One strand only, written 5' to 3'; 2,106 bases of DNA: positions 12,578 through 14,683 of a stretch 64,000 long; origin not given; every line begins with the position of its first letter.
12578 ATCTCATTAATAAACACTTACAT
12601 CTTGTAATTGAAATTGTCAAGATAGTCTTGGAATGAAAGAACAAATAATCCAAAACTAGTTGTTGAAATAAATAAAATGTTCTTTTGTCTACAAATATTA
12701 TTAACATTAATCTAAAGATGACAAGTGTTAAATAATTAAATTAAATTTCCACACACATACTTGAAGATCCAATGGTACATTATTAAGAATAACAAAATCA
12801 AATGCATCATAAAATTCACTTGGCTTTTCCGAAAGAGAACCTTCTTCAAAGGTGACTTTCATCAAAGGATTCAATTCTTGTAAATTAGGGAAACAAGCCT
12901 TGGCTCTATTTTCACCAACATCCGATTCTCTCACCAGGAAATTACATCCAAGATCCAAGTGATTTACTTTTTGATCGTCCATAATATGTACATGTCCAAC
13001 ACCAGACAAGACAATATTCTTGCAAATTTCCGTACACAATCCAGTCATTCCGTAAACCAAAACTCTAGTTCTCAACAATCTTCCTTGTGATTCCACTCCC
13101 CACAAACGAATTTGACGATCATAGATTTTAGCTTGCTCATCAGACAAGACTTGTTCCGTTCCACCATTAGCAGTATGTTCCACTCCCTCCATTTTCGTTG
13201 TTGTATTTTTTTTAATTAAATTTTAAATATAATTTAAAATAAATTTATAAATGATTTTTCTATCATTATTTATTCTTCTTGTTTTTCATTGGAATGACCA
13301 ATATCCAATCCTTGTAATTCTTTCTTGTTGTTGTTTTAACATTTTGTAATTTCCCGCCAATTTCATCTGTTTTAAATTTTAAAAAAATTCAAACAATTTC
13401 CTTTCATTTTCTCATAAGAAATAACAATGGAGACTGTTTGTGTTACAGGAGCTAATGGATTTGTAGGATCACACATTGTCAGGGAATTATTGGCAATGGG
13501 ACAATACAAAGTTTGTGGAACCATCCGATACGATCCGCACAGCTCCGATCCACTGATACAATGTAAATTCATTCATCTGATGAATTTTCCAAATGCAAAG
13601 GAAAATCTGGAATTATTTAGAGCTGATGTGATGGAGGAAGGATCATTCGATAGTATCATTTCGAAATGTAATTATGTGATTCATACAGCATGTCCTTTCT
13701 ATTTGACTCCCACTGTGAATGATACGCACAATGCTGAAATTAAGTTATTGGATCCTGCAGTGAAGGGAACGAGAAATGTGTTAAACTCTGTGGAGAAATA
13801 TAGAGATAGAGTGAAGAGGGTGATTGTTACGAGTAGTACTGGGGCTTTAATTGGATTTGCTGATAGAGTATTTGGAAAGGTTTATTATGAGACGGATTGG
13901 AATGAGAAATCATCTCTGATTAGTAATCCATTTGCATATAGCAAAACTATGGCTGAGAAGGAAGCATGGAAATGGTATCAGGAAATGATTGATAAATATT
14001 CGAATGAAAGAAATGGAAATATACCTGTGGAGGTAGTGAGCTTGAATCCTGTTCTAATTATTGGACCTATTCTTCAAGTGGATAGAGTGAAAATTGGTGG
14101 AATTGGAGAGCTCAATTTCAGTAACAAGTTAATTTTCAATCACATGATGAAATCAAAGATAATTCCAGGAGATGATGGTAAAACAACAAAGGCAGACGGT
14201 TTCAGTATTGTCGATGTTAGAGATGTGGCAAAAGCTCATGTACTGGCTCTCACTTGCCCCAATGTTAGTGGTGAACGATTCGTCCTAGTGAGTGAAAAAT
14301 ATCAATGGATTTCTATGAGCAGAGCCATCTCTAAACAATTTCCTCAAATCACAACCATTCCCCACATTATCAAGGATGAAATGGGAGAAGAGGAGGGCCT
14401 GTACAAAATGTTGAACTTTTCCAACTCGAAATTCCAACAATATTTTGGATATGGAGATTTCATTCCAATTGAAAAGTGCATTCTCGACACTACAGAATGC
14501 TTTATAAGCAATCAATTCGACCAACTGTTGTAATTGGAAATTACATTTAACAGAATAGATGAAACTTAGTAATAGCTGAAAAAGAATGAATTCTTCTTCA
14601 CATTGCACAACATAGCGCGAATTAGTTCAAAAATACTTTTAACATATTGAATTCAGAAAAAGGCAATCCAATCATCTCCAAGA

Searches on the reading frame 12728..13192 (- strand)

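Call 66: search_protein_families(library=pfam, proteins=[window:12728-13192:-], max_evalue=0.001)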
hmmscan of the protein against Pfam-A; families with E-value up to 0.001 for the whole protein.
window:12728-13192:- (154 aa): 1 family
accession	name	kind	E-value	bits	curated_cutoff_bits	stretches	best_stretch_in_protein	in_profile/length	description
PF00899.27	ThiF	-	6.2e-20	71.8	28.1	1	24-135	1-115/238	ThiF family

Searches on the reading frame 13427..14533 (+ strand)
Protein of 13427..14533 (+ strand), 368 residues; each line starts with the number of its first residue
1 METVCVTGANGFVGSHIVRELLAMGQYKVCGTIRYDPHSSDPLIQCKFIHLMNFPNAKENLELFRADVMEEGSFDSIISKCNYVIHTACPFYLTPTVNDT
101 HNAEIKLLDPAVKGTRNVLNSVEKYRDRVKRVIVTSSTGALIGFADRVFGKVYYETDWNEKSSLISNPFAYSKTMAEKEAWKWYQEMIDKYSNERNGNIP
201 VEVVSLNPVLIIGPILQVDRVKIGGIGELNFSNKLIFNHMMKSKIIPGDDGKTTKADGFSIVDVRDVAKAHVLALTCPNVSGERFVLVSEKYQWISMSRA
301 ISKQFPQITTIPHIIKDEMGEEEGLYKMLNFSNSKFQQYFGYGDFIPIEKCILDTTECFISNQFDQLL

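Call 66: search_protein_families(library=pfam, proteins=[window:13427-14533:+], max_evalue=0.001)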
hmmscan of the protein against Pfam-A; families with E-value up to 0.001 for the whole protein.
window:13427-14533:+ (368 aa): 7 families
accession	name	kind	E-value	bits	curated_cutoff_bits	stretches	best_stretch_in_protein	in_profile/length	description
PF01370.27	Epimerase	-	4.6e-18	65.9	20.9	1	4-280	1-230/240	NAD dependent epimerase/dehydratase family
PF01073.25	3Beta_HSD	-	3.6e-14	52.9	22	1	6-214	2-184/280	3-beta hydroxysteroid dehydrogenase/isomerase family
PF16363.11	GDP_Man_Dehyd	-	6.1e-13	49.4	27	1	6-183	2-167/332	GDP-mannose 4,6 dehydratase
PF07993.18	NAD_binding_4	-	2.9e-10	40.2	20.1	1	6-183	1-191/258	Male sterility protein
PF13460.12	NAD_binding_10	-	6.8e-08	33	27.2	1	8-141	1-102/184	NAD(P)H-binding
PF08659.16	KR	-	1.2e-05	25.7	22.6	1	3-146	2-145/180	KR domain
PF02719.21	Polysacc_synt_2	-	0.00018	21.2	20.2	1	4-138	1-129/293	Polysaccharide biosynthesis protein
